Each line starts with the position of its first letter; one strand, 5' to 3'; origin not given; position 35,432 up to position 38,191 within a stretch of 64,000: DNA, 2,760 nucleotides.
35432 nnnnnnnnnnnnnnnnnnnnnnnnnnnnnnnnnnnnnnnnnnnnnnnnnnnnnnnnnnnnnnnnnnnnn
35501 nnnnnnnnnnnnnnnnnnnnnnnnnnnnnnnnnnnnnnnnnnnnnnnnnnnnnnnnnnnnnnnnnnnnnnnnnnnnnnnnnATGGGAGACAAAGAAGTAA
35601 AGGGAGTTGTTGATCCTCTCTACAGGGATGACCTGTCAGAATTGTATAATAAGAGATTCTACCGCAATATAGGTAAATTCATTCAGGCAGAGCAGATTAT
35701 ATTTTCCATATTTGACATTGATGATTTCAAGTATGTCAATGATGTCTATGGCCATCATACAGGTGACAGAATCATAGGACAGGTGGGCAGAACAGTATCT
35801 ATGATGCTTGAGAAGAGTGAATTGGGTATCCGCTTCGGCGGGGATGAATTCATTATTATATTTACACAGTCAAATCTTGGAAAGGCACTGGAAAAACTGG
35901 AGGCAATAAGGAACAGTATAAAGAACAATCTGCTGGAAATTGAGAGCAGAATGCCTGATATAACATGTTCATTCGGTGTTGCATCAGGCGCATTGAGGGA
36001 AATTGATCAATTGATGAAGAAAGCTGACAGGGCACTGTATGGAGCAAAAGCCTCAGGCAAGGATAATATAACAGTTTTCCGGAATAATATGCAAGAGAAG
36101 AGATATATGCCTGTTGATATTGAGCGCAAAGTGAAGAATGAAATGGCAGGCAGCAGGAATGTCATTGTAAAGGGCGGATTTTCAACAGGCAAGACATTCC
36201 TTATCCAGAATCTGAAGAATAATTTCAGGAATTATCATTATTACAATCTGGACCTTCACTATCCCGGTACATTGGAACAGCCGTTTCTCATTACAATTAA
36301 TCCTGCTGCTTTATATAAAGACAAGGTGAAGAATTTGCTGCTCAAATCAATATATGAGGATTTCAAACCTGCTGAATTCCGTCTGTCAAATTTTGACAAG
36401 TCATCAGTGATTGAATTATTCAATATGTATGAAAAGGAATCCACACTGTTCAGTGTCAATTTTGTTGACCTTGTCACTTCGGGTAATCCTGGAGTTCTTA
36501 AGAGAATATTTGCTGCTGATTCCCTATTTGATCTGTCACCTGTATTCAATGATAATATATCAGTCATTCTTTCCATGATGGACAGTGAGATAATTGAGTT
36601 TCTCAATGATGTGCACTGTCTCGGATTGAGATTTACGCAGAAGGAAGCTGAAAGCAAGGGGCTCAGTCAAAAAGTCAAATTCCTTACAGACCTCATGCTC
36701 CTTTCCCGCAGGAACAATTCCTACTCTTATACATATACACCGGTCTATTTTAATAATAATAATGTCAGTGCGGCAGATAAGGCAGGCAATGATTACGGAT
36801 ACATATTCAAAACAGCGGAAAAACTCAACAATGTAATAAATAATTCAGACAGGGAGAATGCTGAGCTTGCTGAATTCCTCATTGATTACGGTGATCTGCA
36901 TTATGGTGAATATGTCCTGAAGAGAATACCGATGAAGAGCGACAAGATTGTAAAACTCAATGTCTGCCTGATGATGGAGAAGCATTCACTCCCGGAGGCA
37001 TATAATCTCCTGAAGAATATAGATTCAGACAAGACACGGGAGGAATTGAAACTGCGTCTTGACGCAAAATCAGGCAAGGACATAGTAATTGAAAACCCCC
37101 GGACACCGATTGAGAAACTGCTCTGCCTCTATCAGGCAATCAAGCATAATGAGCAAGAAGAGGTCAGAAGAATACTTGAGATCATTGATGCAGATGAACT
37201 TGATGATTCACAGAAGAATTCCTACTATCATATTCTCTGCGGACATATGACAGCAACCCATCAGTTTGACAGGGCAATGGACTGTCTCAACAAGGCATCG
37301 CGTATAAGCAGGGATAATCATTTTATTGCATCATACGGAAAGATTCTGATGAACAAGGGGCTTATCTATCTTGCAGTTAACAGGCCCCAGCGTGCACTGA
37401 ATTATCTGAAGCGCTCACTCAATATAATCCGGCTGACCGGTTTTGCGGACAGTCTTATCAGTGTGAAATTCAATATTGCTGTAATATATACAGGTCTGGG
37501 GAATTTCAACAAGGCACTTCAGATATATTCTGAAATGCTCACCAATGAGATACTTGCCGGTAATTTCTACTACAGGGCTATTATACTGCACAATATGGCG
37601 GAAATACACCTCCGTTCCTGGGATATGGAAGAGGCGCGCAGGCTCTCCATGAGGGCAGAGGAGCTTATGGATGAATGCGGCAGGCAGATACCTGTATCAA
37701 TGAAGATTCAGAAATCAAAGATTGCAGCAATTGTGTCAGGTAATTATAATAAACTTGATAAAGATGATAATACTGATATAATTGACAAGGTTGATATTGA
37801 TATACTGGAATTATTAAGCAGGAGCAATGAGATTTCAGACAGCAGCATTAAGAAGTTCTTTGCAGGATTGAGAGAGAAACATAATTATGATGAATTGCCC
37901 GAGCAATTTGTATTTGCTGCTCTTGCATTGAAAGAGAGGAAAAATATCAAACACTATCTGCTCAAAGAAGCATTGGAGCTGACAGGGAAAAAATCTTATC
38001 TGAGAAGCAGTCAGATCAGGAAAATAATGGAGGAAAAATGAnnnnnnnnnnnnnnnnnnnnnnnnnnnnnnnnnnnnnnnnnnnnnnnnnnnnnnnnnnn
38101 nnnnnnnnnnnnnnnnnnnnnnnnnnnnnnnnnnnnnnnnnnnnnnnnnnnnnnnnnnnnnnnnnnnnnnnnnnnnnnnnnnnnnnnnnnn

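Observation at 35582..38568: N-terminal GGDEF – P-loop NTPase – TPR protein, translationally coupled to hslV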

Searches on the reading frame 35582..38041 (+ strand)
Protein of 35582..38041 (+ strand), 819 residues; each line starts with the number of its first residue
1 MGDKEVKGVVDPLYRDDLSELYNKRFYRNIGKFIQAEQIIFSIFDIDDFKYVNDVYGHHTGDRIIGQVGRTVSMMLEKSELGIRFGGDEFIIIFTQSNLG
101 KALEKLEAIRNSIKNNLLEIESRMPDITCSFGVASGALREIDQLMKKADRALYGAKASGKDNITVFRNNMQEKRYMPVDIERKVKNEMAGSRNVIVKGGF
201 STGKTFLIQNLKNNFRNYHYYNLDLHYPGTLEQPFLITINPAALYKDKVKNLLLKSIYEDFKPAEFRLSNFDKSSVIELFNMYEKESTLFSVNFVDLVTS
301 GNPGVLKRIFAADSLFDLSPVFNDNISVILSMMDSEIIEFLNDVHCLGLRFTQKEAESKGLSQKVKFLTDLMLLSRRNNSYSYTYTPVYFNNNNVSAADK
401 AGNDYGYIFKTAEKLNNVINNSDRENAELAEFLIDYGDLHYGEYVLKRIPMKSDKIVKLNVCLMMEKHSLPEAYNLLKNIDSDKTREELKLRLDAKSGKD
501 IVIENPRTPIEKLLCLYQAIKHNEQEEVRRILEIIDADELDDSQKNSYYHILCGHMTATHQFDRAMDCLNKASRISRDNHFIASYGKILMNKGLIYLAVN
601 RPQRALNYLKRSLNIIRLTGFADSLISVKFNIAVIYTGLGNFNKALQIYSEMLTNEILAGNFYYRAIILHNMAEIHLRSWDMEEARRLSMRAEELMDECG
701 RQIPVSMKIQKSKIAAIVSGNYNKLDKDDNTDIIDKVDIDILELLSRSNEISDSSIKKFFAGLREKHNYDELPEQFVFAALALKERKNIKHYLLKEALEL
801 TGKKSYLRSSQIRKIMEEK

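Call 3: search_protein_families(library=pfam, proteins=[window:35582-38041:+], max_evalue=1)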
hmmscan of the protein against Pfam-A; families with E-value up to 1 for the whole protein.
window:35582-38041:+ (819 aa): 11 families
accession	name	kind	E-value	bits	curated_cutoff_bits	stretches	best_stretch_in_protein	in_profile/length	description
PF00990.26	GGDEF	-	9.1e-29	100.7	23.8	1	15-161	3-160/161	Diguanylate cyclase, GGDEF domain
PF13424.12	TPR_12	-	5.7e-12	46.1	30.1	3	588-651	5-70/77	Tetratricopeptide repeat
PF07719.23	TPR_2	-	1.8e-09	37.4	27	1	587-615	2-30/34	Tetratricopeptide repeat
PF00515.34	TPR_1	-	2.6e-09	37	27.8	2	587-613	2-28/34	Tetratricopeptide repeat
PF13181.12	TPR_8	-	8.3e-07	29.1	25.7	1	587-615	2-30/34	Tetratricopeptide repeat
PF24898.2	GGDEF_GdpP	-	7.3e-06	26.7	30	1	45-171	2-124/126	Cyclic-di-AMP phosphodiesterase GdpP-like, GGDEF domain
PF13176.12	TPR_7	-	1.9e-05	24.8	27.9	1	589-615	2-28/36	Tetratricopeptide repeat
PF13374.12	TPR_10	-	7.6e-05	23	27.5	0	589-617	5-33/42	Tetratricopeptide repeat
PF14938.12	SNAP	-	0.011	15.6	25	1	540-656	68-185/282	Soluble NSF attachment protein, SNAP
PF17874.7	TPR_MalT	-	0.011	15.5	45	1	558-702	13-158/336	MalT-like TPR region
PF13521.12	AAA_28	-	0.056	14.1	27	0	194-215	2-23/164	AAA domain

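Call 4: search_protein_families(library=ncbifam, proteins=[window:35582-38041:+], max_evalue=1)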
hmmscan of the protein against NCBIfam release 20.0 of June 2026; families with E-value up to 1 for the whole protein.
window:35582-38041:+ (819 aa): 27 families (the best 25 are shown)
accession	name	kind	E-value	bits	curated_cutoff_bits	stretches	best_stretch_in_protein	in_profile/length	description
TIGR00254.1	GGDEF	domain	7.3e-33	113.6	37.4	1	14-165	6-166/168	diguanylate cyclase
NF038266.1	diguan_SiaD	equivalog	3e-29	102.1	290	1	35-162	122-251/252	biofilm regulation diguanylate cyclase SiaD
NF007380.0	PRK09894.1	equivalog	5.3e-29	101.5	256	1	35-170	155-291/296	diguanylate cyclase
NF007135.0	PRK09581.1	equivalog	4.1e-28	98.4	474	1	14-164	293-453/457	PleD family two-component system response regulator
NF047654.1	DiguCycDgcRLepto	equivalog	1.2e-24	86.7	500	1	13-163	133-293/295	diguanylate cyclase DgcR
NF051473.1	DigCycDgcsShew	equivalog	1.2e-22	80.7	400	1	16-163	138-288/291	diguanylate cyclase DgcS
NF041606.1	dguan_cyc_DgcA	equivalog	1.9e-22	79.7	370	1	37-165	208-338/340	diguanylate cyclase DgcA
NF007423.1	PRK09966.1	equivalog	8.1e-22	77.6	325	1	15-156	241-390/390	diguanylate cyclase DgcN/YfiN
NF007474.0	PRK10060.1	equivalog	4.3e-21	74.8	782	1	38-176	266-407/663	cyclic di-GMP phosphodiesterase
NF040885.1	diguan_DgcJ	equivalog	1.1e-20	73.9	500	1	32-159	365-489/493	diguanylate cyclase DgcJ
NF007298.0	PRK09776.1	equivalog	2.2e-19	68.9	1135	1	38-189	715-868/1111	diguanylate cyclase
NF011955.1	PRK15426.1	equivalog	9.5e-19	66.9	408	1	16-165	401-560/564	cellulose biosynthesis regulator diguanylate cyclase DgcQ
NF045675.1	PhdiestaseDibA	equivalog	7.8e-17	60.8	980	1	38-185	234-383/623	phosphodiesterase DibA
NF053781.1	cdiGMPphdstlr2612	equivalog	1.9e-16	59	1600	1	43-188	877-1024/1268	Tlr1612 family c-di-GMP phosphodiesterase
NF007599.0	PRK10245.1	equivalog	3.2e-16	58.8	402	1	16-163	213-367/371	diguanylate cyclase AdrA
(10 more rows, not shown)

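Call 7: find_homologous_proteins(query=window:35582-38041:+, max_evalue=0.001)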
Query window:35582-38041:+ (819 aa): 1836 proteins with E <= 0.001 among 8000 candidates; the best 120 are listed.
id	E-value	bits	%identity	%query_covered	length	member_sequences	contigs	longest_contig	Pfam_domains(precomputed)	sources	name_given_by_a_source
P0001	0.0e+0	1816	100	100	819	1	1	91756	PF00515.35,PF13424.13,PF13176.13,PF24898.3,PF00990.27,PF13181.13,PF07719.24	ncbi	ncbi:MAG: diguanylate cyclase [bacterium]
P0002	0.0e+0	1609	89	98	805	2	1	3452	PF00515.35,PF13424.13,PF13176.13,PF00990.27,PF13181.13,PF07719.24,PF13374.13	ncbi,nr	ncbi:MAG: diguanylate cyclase, partial [candidate division WOR-3 bacterium]|nr:diguanylate cyclase [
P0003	3.2e-127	444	34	100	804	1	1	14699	PF25058.2,PF00515.35,PF13424.13,PF13176.13,PF14938.13,PF00990.27,PF13181.13,PF07719.24,PF13374.13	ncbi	-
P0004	4.5e-116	407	30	99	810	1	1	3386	PF00515.35,PF13424.13,PF13176.13,PF14938.13,PF00990.27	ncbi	-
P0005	1.5e-115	405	31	98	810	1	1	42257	PF00515.35,PF13424.13,PF13176.13,PF14938.13,PF00990.27,PF07719.24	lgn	-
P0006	3.0e-115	404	33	99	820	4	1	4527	PF00515.35,PF13424.13,PF00990.27,PF13181.13,PF07719.24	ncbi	-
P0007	4.1e-26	110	32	19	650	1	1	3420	PF24898.3,PF00990.27,PF00027.36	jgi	jgi:diguanylate cyclase (GGDEF)-like protein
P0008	2.1e-22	97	31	20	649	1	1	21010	PF24898.3,PF00990.27,PF00027.36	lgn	-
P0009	2.7e-20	90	34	18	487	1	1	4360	PF13188.14,PF22335.2,PF08448.17,PF00989.32,PF00990.27,PF17853.7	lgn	-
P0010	3.9e-20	90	35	19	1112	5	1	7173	PF08447.19,PF10114.16,PF00563.26,PF00990.27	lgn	-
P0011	7.1e-20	89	32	15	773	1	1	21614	PF00990.27,PF17853.7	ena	-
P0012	9.9e-20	89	39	20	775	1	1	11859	PF00990.27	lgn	-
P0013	1.0e-19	89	35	19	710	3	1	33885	PF13185.13,PF01590.33,PF00990.27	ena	-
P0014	4.2e-19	87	36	18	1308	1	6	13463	PF08447.19,PF13426.14,PF13188.14,PF00563.26,PF00989.32,PF00990.27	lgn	-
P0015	1.3e-18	85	36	16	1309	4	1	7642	PF08447.19,PF13426.14,PF00563.26,PF00990.27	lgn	-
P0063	4.3e-15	73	35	20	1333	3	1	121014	PF00990.27,PF01637.25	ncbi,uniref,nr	ncbi:diguanylate cyclase [Marinitoga sp. 1138]|uniref:diguanylate cyclase n=1 Tax=Marinitoga sp. 113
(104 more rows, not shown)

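Call 9: find_encoding_contigs(protein=P0005, flank=8000, max_places=3)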
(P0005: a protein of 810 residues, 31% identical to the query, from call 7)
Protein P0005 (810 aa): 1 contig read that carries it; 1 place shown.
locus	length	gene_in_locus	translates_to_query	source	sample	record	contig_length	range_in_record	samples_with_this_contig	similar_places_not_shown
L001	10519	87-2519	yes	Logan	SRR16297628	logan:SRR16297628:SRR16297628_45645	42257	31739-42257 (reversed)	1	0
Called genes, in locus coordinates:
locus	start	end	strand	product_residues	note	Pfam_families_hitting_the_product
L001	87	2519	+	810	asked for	PF00990:GGDEF, PF13176:TPR_7 (faint), PF13424:TPR_12 (faint), PF07719:TPR_2 (faint), PF00515:TPR_1 (faint), PF14938:SNAP (weak)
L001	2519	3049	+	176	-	PF00227:Proteasome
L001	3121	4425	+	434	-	PF00004:AAA (weak), PF07724:AAA_2 (weak), PF07728:AAA_5 (weak), PF10431:ClpB_D2-small (faint), PF07724:AAA_2, PF00004:AAA (weak)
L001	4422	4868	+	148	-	PF00359:PTS_EIIA_2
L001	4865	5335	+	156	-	PF04892:VanZ-LLP1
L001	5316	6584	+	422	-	PF13393:tRNA-synt_His, PF00587:tRNA-synt_2b, PF03129:HGTP_anticodon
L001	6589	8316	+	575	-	PF01336:tRNA_anti-codon, PF00152:tRNA-synt_2, PF02938:GAD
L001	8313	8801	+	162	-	PF01327:Pep_deformylase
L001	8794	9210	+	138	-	PF02566:OsmC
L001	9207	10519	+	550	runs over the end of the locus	PF04348:LppC, PF13458:Peripla_BP_6, PF01094:ANF_receptor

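Call 10: find_encoding_contigs(protein=P0003, flank=8000, max_places=3)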
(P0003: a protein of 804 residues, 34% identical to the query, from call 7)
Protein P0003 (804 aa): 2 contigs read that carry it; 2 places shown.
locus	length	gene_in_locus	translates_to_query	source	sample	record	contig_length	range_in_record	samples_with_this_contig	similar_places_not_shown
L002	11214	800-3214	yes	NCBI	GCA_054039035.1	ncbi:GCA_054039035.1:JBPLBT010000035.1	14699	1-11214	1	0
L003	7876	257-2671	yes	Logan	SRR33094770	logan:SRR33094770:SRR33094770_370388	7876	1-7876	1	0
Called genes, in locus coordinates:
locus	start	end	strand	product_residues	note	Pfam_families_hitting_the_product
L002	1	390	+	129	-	?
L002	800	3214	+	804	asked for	PF00990:GGDEF, PF13181:TPR_8 (faint), PF00515:TPR_1 (faint), PF07719:TPR_2 (faint), PF13176:TPR_7 (faint), PF13374:TPR_10 (faint), PF14938:SNAP, PF25058:ARM_TT21, +1 more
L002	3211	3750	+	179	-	PF00227:Proteasome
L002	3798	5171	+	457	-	PF00512:HisKA, PF02518:HATPase_c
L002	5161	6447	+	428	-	PF00072:Response_reg, PF00158:Sigma54_activat, PF14532:Sigma54_activ_2, PF25601:AAA_lid_14, PF02954:HTH_8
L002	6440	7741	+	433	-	PF01979:Amidohydro_1, PF07969:Amidohydro_3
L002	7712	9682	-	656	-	PF16371:MetallophosN (faint), PF17210:SdrD_B, PF22904:NOMO1-like_2nd (faint), PF13620:CarboxypepD_reg (faint), PF17210:SdrD_B, PF13715:CarbopepD_reg_2 (weak)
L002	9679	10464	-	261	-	-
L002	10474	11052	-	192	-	-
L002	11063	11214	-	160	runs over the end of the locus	-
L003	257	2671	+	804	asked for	PF00990:GGDEF, PF13181:TPR_8 (faint), PF00515:TPR_1 (faint), PF07719:TPR_2 (faint), PF13176:TPR_7 (faint), PF13374:TPR_10 (faint), PF14938:SNAP, PF25058:ARM_TT21, +1 more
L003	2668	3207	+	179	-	PF00227:Proteasome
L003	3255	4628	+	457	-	PF00512:HisKA, PF02518:HATPase_c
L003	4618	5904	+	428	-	PF00072:Response_reg, PF00158:Sigma54_activat, PF14532:Sigma54_activ_2, PF25601:AAA_lid_14, PF02954:HTH_8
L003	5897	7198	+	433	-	PF01979:Amidohydro_1, PF07969:Amidohydro_3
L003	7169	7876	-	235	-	?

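Call 12: find_encoding_contigs(protein=P0006, flank=8000, max_places=3)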
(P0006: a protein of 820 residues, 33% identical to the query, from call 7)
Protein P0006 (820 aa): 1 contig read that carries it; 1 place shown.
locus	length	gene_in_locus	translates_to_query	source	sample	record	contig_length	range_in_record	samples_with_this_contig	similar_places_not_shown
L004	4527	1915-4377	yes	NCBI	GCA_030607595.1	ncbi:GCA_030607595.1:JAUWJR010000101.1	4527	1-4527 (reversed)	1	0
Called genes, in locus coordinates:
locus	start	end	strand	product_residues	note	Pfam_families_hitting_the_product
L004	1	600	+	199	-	?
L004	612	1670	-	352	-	PF13384:HTH_23 (weak), PF13518:HTH_28, PF13565:HTH_32 (weak), PF00665:rve, PF13683:rve_3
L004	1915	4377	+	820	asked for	PF00990:GGDEF, PF13181:TPR_8 (faint), PF00515:TPR_1 (faint), PF07719:TPR_2 (faint), PF13424:TPR_12 (weak)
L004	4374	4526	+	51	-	?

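Call 13: find_encoding_contigs(protein=P0004, flank=8000, max_places=3)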
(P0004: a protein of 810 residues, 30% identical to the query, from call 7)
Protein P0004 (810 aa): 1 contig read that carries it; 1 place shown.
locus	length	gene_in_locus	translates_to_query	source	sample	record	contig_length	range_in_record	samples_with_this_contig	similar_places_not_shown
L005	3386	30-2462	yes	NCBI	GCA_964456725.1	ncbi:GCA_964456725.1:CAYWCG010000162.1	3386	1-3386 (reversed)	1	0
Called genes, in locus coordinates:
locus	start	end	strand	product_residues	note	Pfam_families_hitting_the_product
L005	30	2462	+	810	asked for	PF00990:GGDEF, PF00515:TPR_1 (faint), PF13176:TPR_7 (faint), PF13424:TPR_12 (faint), PF14938:SNAP (weak)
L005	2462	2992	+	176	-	PF00227:Proteasome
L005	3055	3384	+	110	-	?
